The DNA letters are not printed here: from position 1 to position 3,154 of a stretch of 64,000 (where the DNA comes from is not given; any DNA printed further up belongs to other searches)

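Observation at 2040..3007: Isoleucyl-tRNA synthetase carries an in-frame C-terminal HhH-repeat + DUF835-like extension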

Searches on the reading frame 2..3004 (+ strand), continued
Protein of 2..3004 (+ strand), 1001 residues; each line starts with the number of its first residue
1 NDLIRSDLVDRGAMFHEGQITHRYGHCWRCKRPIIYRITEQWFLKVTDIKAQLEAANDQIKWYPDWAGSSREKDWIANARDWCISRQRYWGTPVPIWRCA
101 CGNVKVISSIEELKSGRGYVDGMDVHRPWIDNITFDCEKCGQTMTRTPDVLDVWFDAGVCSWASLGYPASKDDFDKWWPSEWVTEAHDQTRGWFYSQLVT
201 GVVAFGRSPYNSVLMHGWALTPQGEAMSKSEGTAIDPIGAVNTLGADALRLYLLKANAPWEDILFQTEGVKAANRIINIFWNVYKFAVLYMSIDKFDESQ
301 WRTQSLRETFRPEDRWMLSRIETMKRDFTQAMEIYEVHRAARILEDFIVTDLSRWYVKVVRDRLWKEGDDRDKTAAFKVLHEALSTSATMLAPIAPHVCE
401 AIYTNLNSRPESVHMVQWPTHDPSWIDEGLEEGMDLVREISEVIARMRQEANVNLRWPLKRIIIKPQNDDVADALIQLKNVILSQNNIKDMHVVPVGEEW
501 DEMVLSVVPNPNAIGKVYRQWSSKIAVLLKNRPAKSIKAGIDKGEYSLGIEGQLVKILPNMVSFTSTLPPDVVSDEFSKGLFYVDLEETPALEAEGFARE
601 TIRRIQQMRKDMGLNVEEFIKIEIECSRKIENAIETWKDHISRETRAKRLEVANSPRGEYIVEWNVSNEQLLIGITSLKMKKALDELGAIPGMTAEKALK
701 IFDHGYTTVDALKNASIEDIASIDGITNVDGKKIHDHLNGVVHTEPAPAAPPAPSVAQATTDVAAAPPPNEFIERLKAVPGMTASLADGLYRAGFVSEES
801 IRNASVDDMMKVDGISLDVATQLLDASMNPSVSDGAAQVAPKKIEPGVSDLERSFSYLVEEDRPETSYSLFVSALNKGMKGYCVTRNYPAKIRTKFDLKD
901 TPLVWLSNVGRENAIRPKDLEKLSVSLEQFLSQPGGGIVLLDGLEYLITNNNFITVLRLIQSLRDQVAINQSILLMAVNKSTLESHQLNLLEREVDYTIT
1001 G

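Call 13: find_homologous_proteins(query=window:2-3004:+, max_evalue=1e-50)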
Query window:2-3004:+ (1001 aa): 6754 proteins with E <= 1e-50 among 8000 candidates; the best 120 are listed.
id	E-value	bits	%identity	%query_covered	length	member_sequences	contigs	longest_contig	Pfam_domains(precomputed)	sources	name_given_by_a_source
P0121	0.0e+0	2265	98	100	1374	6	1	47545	PF12826.14,PF09334.18,PF08264.20,PF14520.13,PF05763.19,PF00133.29,PF00633.30,PF19302.5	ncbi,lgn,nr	ncbi:MAG: isoleucine--tRNA ligase [Thermoplasmata archaeon]|nr:isoleucine--tRNA ligase [Thermoplasma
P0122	0.0e+0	2145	92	100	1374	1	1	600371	PF12826.14,PF09334.18,PF08264.20,PF14520.13,PF05763.19,PF00133.29,PF19302.5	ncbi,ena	-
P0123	0.0e+0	1819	76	100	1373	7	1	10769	PF09334.18,PF08264.20,PF14520.13,PF05763.19,PF00133.29,PF00633.30,PF19302.5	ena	-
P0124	0.0e+0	1804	75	100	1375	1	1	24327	PF12826.14,PF09334.18,PF08264.20,PF14520.13,PF05763.19,PF00133.29,PF00633.30,PF19302.5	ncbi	-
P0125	0.0e+0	1768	73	100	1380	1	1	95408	PF12826.14,PF09334.18,PF08264.20,PF14520.13,PF05763.19,PF00133.29,PF00633.30,PF19302.5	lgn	-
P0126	0.0e+0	1750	72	100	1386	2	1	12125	PF12826.14,PF09334.18,PF08264.20,PF14520.13,PF05763.19,PF00133.29,PF19302.5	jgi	jgi:isoleucyl-tRNA synthetase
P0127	0.0e+0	1749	71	100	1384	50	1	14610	PF09334.18,PF08264.20,PF14520.13,PF05763.19,PF00133.29,PF19302.5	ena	-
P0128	0.0e+0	1745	72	100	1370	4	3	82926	PF12826.14,PF09334.18,PF08264.20,PF14520.13,PF05763.19,PF00133.29,PF19302.5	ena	-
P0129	0.0e+0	1742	72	100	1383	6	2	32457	PF12826.14,PF09334.18,PF08264.20,PF14520.13,PF05763.19,PF00133.29,PF19302.5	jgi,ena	-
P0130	0.0e+0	1742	73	100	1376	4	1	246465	PF12826.14,PF09334.18,PF08264.20,PF14520.13,PF05763.19,PF00133.29,PF19302.5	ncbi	-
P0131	0.0e+0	1735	71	100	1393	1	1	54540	PF09334.18,PF08264.20,PF14520.13,PF05763.19,PF00133.29,PF00633.30,PF19302.5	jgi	-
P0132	0.0e+0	1733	71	100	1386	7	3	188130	PF09334.18,PF08264.20,PF14520.13,PF05763.19,PF00133.29,PF19302.5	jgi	-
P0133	0.0e+0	1733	70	100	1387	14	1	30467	PF09334.18,PF08264.20,PF14520.13,PF05763.19,PF00133.29,PF19302.5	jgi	jgi:isoleucyl-tRNA synthetase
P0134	0.0e+0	1732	72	100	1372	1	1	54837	PF12826.14,PF09334.18,PF08264.20,PF14520.13,PF05763.19,PF12836.14,PF00133.29,PF00633.30,PF19302.5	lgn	-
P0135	0.0e+0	1731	71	100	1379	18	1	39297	PF09334.18,PF08264.20,PF14520.13,PF05763.19,PF00133.29,PF19302.5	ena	-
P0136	0.0e+0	1730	71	100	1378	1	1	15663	PF09334.18,PF08264.20,PF14520.13,PF05763.19,PF00133.29,PF19302.5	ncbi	ncbi:MAG: isoleucine--tRNA ligase [Thermoplasmata archaeon]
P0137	0.0e+0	1728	72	100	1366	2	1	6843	PF09334.18,PF08264.20,PF14520.13,PF05763.19,PF00133.29,PF19302.5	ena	-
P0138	0.0e+0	1728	71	100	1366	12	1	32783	PF09334.18,PF08264.20,PF14520.13,PF05763.19,PF00133.29,PF19302.5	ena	-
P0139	0.0e+0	1725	71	100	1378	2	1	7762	PF09334.18,PF08264.20,PF14520.13,PF05763.19,PF00133.29,PF19302.5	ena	-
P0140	0.0e+0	1723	71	100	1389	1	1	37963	PF09334.18,PF08264.20,PF14520.13,PF05763.19,PF00133.29,PF19302.5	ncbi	-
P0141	0.0e+0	1722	70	100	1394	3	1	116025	PF09334.18,PF08264.20,PF14520.13,PF05763.19,PF00133.29,PF19302.5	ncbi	-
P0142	0.0e+0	1720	71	100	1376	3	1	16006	PF09334.18,PF08264.20,PF14520.13,PF05763.19,PF00133.29,PF19302.5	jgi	jgi:isoleucyl-tRNA synthetase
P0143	0.0e+0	1718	71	100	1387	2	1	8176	PF12826.14,PF09334.18,PF08264.20,PF14520.13,PF05763.19,PF00133.29,PF19302.5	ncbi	ncbi:MAG: isoleucine--tRNA ligase [Thermoplasmata archaeon]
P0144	0.0e+0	1718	70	100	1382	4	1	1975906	PF09334.18,PF08264.20,PF14520.13,PF05763.19,PF00133.29,PF19302.5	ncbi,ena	-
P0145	0.0e+0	1715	71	100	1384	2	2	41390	PF09334.18,PF08264.20,PF14520.13,PF05763.19,PF00133.29,PF19302.5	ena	-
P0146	0.0e+0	1714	71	100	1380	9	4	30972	PF12826.14,PF09334.18,PF08264.20,PF14520.13,PF05763.19,PF00133.29,PF19302.5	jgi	jgi:isoleucyl-tRNA synthetase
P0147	0.0e+0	1710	71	100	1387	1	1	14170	PF09334.18,PF08264.20,PF14520.13,PF05763.19,PF00133.29,PF00633.30,PF19302.5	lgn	-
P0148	0.0e+0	1707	70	100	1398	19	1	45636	PF09334.18,PF08264.20,PF14520.13,PF05763.19,PF00133.29,PF19302.5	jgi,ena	-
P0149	0.0e+0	1707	70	100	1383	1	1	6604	PF09334.18,PF08264.20,PF14520.13,PF05763.19,PF00133.29,PF19302.5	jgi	jgi:isoleucyl-tRNA synthetase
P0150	0.0e+0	1703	70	100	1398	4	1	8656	PF09334.18,PF08264.20,PF14520.13,PF05763.19,PF00133.29,PF00633.30,PF19302.5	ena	-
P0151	0.0e+0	1697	71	100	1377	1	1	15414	PF12826.14,PF09334.18,PF08264.20,PF14520.13,PF05763.19,PF00133.29,PF00633.30,PF19302.5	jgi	jgi:isoleucyl-tRNA synthetase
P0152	0.0e+0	1693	70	100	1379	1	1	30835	PF09334.18,PF08264.20,PF14520.13,PF05763.19,PF00133.29,PF19302.5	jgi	jgi:isoleucyl-tRNA synthetase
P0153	0.0e+0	1693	70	100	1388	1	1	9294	PF09334.18,PF08264.20,PF14520.13,PF05763.19,PF00133.29,PF00633.30,PF19302.5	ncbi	-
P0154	0.0e+0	1691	69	100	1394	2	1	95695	PF12826.14,PF09334.18,PF08264.20,PF14520.13,PF05763.19,PF00133.29,PF19302.5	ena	-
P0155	0.0e+0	1690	70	100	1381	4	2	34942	PF09334.18,PF08264.20,PF14520.13,PF05763.19,PF00133.29,PF19302.5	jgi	jgi:isoleucyl-tRNA synthetase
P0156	0.0e+0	1688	69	100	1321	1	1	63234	PF09334.18,PF08264.20,PF14520.13,PF05763.19,PF00133.29,PF19302.5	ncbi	-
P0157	0.0e+0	1688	71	100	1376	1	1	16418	PF09334.18,PF08264.20,PF14520.13,PF05763.19,PF00133.29,PF00633.30,PF19302.5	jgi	jgi:isoleucyl-tRNA synthetase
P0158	0.0e+0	1681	69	100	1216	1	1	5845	PF09334.18,PF08264.20,PF14520.13,PF05763.19,PF00133.29,PF00633.30,PF19302.5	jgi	-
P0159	0.0e+0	1680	69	100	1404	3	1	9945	PF09334.18,PF08264.20,PF14520.13,PF05763.19,PF00133.29,PF19302.5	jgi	jgi:isoleucyl-tRNA synthetase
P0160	0.0e+0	1674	70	100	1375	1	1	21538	PF09334.18,PF08264.20,PF14520.13,PF05763.19,PF00133.29,PF19302.5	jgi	-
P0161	0.0e+0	1672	68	100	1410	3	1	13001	PF12826.14,PF09334.18,PF08264.20,PF14520.13,PF05763.19,PF00133.29,PF19302.5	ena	-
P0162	0.0e+0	1666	69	100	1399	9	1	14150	PF12826.14,PF09334.18,PF08264.20,PF10391.16,PF14520.13,PF05763.19,PF00133.29,PF19302.5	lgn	-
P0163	0.0e+0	1664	67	100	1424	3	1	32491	PF09334.18,PF08264.20,PF14520.13,PF05763.19,PF00133.29,PF19302.5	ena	-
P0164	0.0e+0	1663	67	100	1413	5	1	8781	PF12826.14,PF09334.18,PF08264.20,PF14520.13,PF05763.19,PF00133.29,PF19302.5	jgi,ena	-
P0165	0.0e+0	1662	68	100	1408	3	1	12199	PF12826.14,PF09334.18,PF08264.20,PF10391.16,PF14520.13,PF05763.19,PF00133.29,PF19302.5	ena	-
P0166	0.0e+0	1661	73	76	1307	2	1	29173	PF09334.18,PF08264.20,PF14520.13,PF05763.19,PF00133.29,PF19302.5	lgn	-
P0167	0.0e+0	1658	67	100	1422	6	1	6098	PF12826.14,PF09334.18,PF08264.20,PF14520.13,PF05763.19,PF00133.29,PF19302.5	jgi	-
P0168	0.0e+0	1656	66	100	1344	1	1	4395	PF12826.14,PF09334.18,PF08264.20,PF10391.16,PF14520.13,PF05763.19,PF00133.29,PF19302.5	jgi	-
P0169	0.0e+0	1651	67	100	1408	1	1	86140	PF09334.18,PF08264.20,PF14520.13,PF05763.19,PF00133.29,PF19302.5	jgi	-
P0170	0.0e+0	1649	65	100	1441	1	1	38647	PF09334.18,PF08264.20,PF14520.13,PF05763.19,PF00133.29,PF00633.30,PF19302.5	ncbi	-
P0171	0.0e+0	1647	64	100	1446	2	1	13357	PF09334.18,PF08264.20,PF14520.13,PF05763.19,PF00133.29,PF19302.5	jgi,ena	-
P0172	0.0e+0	1647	67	100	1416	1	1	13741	PF09334.18,PF08264.20,PF14520.13,PF05763.19,PF00133.29,PF19302.5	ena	-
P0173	0.0e+0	1646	67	100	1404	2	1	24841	PF09334.18,PF08264.20,PF14520.13,PF05763.19,PF00133.29,PF19302.5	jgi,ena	-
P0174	0.0e+0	1645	67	100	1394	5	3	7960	PF09334.18,PF08264.20,PF14520.13,PF05763.19,PF00133.29,PF19302.5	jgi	jgi:isoleucyl-tRNA synthetase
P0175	0.0e+0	1643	70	74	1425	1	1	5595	PF09334.18,PF08264.20,PF14520.13,PF05763.19,PF00133.29,PF00633.30,PF19302.5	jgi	jgi:isoleucyl-tRNA synthetase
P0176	0.0e+0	1642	66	100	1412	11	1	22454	PF09334.18,PF08264.20,PF14520.13,PF05763.19,PF00133.29,PF19302.5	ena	-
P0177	0.0e+0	1640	67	100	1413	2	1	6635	PF09334.18,PF08264.20,PF14520.13,PF05763.19,PF00133.29,PF19302.5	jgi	jgi:isoleucyl-tRNA synthetase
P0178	0.0e+0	1637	67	100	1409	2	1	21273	PF09334.18,PF08264.20,PF14520.13,PF05763.19,PF00133.29,PF19302.5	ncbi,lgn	-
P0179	0.0e+0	1629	67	100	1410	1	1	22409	PF09334.18,PF08264.20,PF14520.13,PF05763.19,PF00133.29,PF19302.5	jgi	-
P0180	0.0e+0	1627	66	100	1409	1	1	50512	PF12826.14,PF09334.18,PF08264.20,PF14520.13,PF05763.19,PF00133.29,PF19302.5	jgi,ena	-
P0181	0.0e+0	1627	67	100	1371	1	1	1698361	PF09334.18,PF08264.20,PF14520.13,PF05763.19,PF00133.29,PF19302.5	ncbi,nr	ncbi:MAG: isoleucine--tRNA ligase [Methanobacteriota archaeon]|nr:MAG: isoleucine--tRNA ligase [Eury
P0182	0.0e+0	1620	72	74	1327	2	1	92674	PF09334.18,PF08264.20,PF14520.13,PF05763.19,PF00133.29,PF19302.5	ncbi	-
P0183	0.0e+0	1619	66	100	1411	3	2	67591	PF09334.18,PF08264.20,PF14520.13,PF05763.19,PF00133.29,PF00633.30,PF19302.5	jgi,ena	-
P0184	0.0e+0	1615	65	100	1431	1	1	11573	PF09334.18,PF08264.20,PF14520.13,PF05763.19,PF00133.29,PF19302.5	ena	-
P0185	0.0e+0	1596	66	100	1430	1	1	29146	PF09334.18,PF08264.20,PF14520.13,PF05763.19,PF00133.29,PF19302.5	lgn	-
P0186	0.0e+0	1596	63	100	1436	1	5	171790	PF12826.14,PF09334.18,PF08264.20,PF14520.13,PF05763.19,PF00133.29,PF19302.5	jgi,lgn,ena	-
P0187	0.0e+0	1588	67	100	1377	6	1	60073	PF09334.18,PF08264.20,PF14520.13,PF05763.19,PF00133.29,PF19302.5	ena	-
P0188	0.0e+0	1584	78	68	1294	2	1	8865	PF09334.18,PF08264.20,PF05763.19,PF00133.29,PF19302.5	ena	-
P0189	0.0e+0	1575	68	76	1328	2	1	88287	PF09334.18,PF08264.20,PF14520.13,PF05763.19,PF00133.29,PF19302.5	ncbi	-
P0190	0.0e+0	1575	68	77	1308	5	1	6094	PF09334.18,PF08264.20,PF14520.13,PF05763.19,PF00133.29,PF19302.5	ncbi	-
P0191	0.0e+0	1573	67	100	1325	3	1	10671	PF09334.18,PF08264.20,PF05763.19,PF00133.29,PF19302.5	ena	-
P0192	0.0e+0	1565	66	100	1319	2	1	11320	PF09334.18,PF08264.20,PF14520.13,PF05763.19,PF00133.29,PF19302.5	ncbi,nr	ncbi:MAG: isoleucine--tRNA ligase [Thermoplasmata archaeon]|nr:isoleucine--tRNA ligase [Thermoplasma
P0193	0.0e+0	1564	76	68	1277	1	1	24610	PF09334.18,PF08264.20,PF05763.19,PF00133.29,PF19302.5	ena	-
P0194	0.0e+0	1563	74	70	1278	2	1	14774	PF09334.18,PF08264.20,PF05763.19,PF00133.29,PF19302.5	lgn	-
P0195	0.0e+0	1558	66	77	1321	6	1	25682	PF09334.18,PF08264.20,PF14520.13,PF05763.19,PF00133.29,PF19302.5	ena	-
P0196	0.0e+0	1522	67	76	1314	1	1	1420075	PF09334.18,PF08264.20,PF05763.19,PF00133.29,PF19302.5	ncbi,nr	ncbi:MAG: isoleucine--tRNA ligase [Methanobacteriota archaeon]|nr:MAG: isoleucine--tRNA ligase [Eury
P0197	0.0e+0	1519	71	70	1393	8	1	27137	PF09334.18,PF08264.20,PF14520.13,PF05763.19,PF00133.29,PF19302.5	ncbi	-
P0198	0.0e+0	1326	69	77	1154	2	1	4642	PF09334.18,PF08264.20,PF14520.13,PF00133.29,PF19302.5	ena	-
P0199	0.0e+0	1292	55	100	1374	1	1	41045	PF09334.18,PF08264.20,PF05763.19,PF00133.29,PF19302.5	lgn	-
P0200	0.0e+0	1286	55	100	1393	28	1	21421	PF09334.18,PF08264.20,PF05763.19,PF00133.29,PF19302.5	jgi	-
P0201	0.0e+0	1281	55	100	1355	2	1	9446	PF09334.18,PF08264.20,PF05763.19,PF00133.29,PF19302.5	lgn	-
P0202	0.0e+0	1276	56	100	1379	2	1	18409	PF09334.18,PF08264.20,PF05763.19,PF00133.29,PF19302.5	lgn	-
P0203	0.0e+0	1273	56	98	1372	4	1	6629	PF09334.18,PF08264.20,PF05763.19,PF00133.29,PF19302.5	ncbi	ncbi:MAG: isoleucine--tRNA ligase [Thermoplasmata archaeon]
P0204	0.0e+0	1269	55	98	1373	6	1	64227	PF09334.18,PF08264.20,PF05763.19,PF00133.29,PF19302.5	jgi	-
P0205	0.0e+0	1265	55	77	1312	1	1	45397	PF09334.18,PF08264.20,PF05763.19,PF00133.29,PF19302.5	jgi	-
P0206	0.0e+0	1262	56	100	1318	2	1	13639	PF09334.18,PF08264.20,PF05763.19,PF00133.29,PF19302.5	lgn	-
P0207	0.0e+0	1260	54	100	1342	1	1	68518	PF09334.18,PF08264.20,PF05763.19,PF00133.29,PF19302.5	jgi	jgi:isoleucyl-tRNA synthetase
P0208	0.0e+0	1258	53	100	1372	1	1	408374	PF09334.18,PF08264.20,PF05763.19,PF00133.29,PF19302.5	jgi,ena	-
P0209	0.0e+0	1248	56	74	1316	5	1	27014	PF09334.18,PF08264.20,PF05763.19,PF00133.29,PF19302.5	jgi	-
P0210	0.0e+0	1241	52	100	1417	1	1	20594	PF12826.14,PF09334.18,PF13240.12,PF08264.20,PF14520.13,PF05763.19,PF12773.14,PF00133.29,PF00633.30,PF19302.5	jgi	jgi:isoleucyl-tRNA synthetase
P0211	0.0e+0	1240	55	100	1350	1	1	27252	PF09334.18,PF08264.20,PF05763.19,PF00133.29,PF19302.5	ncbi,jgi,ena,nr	ncbi:MAG: isoleucine--tRNA ligase [Thermoplasmata archaeon]|nr:isoleucine--tRNA ligase [Thermoplasma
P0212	0.0e+0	1240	54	100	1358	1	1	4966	PF09334.18,PF08264.20,PF14520.13,PF05763.19,PF00133.29,PF19302.5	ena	-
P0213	0.0e+0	1236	64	82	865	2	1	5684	PF12826.14,PF09334.18,PF08264.20,PF14520.13,PF05763.19,PF00133.29,PF19302.5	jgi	-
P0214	0.0e+0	1234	53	100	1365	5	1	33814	PF09334.18,PF08264.20,PF14520.13,PF05763.19,PF01921.25,PF00133.29,PF19302.5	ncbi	-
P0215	0.0e+0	1233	52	100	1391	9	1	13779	PF09334.18,PF08264.20,PF14520.13,PF05763.19,PF00133.29,PF19302.5,PF13248.12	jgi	jgi:isoleucyl-tRNA synthetase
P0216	0.0e+0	1233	52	100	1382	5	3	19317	PF09334.18,PF08264.20,PF10391.16,PF14520.13,PF05763.19,PF00133.29,PF19302.5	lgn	-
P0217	0.0e+0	1217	52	100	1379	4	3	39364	PF09334.18,PF01406.26,PF08264.20,PF14520.13,PF05763.19,PF01921.25,PF00133.29,PF19302.5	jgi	jgi:isoleucyl-tRNA synthetase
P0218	0.0e+0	1217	51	100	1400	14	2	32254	PF12826.14,PF09334.18,PF08264.20,PF10391.16,PF14520.13,PF03118.22,PF05763.19,PF00133.29,PF00633.30,PF19302.5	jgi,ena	-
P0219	0.0e+0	1216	52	100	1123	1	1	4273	PF09334.18,PF08264.20,PF14520.13,PF05763.19,PF00133.29,PF19302.5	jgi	jgi:isoleucyl-tRNA synthetase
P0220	0.0e+0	1212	52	100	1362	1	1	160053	PF09334.18,PF08264.20,PF14520.13,PF05763.19,PF01921.25,PF00133.29,PF19302.5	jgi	-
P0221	0.0e+0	1210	51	100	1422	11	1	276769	PF09334.18,PF13240.12,PF10391.16,PF05763.19,PF01921.25,PF00133.29,PF13248.12,PF12826.14,PF08264.20,PF14520.13,PF12773.14,PF00633.30,PF19302.5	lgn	-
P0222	0.0e+0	1210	52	100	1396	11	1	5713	PF09334.18,PF08264.20,PF14520.13,PF03118.22,PF05763.19,PF00133.29,PF00633.30,PF19302.5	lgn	-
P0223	0.0e+0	1209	52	100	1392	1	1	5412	PF12826.14,PF09334.18,PF08264.20,PF14520.13,PF05763.19,PF12836.14,PF00133.29,PF00633.30,PF19302.5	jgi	-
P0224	0.0e+0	1207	51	100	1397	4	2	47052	PF09334.18,PF08264.20,PF14520.13,PF03118.22,PF05763.19,PF00133.29,PF00633.30,PF19302.5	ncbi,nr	ncbi:MAG: isoleucine--tRNA ligase [Methanomassiliicoccales archaeon]|nr:isoleucine--tRNA ligase [Met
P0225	0.0e+0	1207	51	100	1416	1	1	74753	PF12826.14,PF09334.18,PF08264.20,PF14520.13,PF05763.19,PF00133.29,PF19302.5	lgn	-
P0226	0.0e+0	1206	51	100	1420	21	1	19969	PF09334.18,PF08264.20,PF14520.13,PF05763.19,PF01921.25,PF00133.29,PF19302.5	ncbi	-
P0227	0.0e+0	1202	51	100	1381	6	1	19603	PF09334.18,PF13240.12,PF08264.20,PF14520.13,PF05763.19,PF00133.29,PF19302.5,PF13248.12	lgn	-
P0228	0.0e+0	1202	51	100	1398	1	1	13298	PF09334.18,PF08264.20,PF10391.16,PF14520.13,PF03118.22,PF05763.19,PF01921.25,PF00133.29,PF00633.30,PF19302.5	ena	-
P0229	0.0e+0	1201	51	100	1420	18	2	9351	PF12826.14,PF09334.18,PF13240.12,PF08264.20,PF14520.13,PF05763.19,PF12773.14,PF00133.29,PF00633.30,PF19302.5,PF13248.12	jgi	-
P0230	0.0e+0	1201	50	100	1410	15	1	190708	PF09334.18,PF08264.20,PF14520.13,PF05763.19,PF00133.29,PF00633.30,PF19302.5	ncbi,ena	-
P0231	0.0e+0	1199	51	100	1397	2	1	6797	PF09334.18,PF08264.20,PF14520.13,PF05763.19,PF01921.25,PF00133.29,PF19302.5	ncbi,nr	ncbi:MAG TPA: isoleucine--tRNA ligase [Methanomassiliicoccales archaeon]|nr:isoleucine--tRNA ligase 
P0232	0.0e+0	1199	52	100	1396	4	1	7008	PF09334.18,PF08264.20,PF14520.13,PF05763.19,PF00133.29,PF19302.5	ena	-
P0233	0.0e+0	1198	51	100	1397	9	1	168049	PF09334.18,PF08264.20,PF14520.13,PF05763.19,PF00133.29,PF19302.5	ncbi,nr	ncbi:MAG: isoleucine--tRNA ligase [Methanomassiliicoccales archaeon]|nr:isoleucine--tRNA ligase [Met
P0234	0.0e+0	1196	51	100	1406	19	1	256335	PF09334.18,PF08264.20,PF14520.13,PF05763.19,PF00133.29,PF19302.5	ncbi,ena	-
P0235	0.0e+0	1191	52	100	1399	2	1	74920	PF09334.18,PF08264.20,PF14520.13,PF05763.19,PF01921.25,PF12836.14,PF00133.29,PF00633.30,PF19302.5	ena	-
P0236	0.0e+0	1188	50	100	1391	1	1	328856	PF09334.18,PF08264.20,PF14520.13,PF05763.19,PF00133.29,PF19302.5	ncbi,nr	ncbi:MAG: isoleucine--tRNA ligase [Methanomassiliicoccus sp.]|nr:isoleucine--tRNA ligase [Methanomas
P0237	0.0e+0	1186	50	100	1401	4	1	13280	PF09334.18,PF08264.20,PF14520.13,PF05763.19,PF00133.29,PF19302.5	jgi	jgi:isoleucyl-tRNA synthetase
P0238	0.0e+0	1185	49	100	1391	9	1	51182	PF09334.18,PF08264.20,PF14520.13,PF05763.19,PF00133.29,PF19302.5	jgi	jgi:isoleucyl-tRNA synthetase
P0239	0.0e+0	1184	50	100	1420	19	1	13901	PF09334.18,PF08264.20,PF14520.13,PF05763.19,PF12773.14,PF01921.25,PF00133.29,PF19302.5,PF13248.12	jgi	jgi:isoleucyl-tRNA synthetase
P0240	0.0e+0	1181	50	100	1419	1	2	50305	PF12826.14,PF09334.18,PF13240.12,PF08264.20,PF14520.13,PF05763.19,PF12773.14,PF00133.29,PF00633.30,PF19302.5,PF13248.12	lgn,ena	-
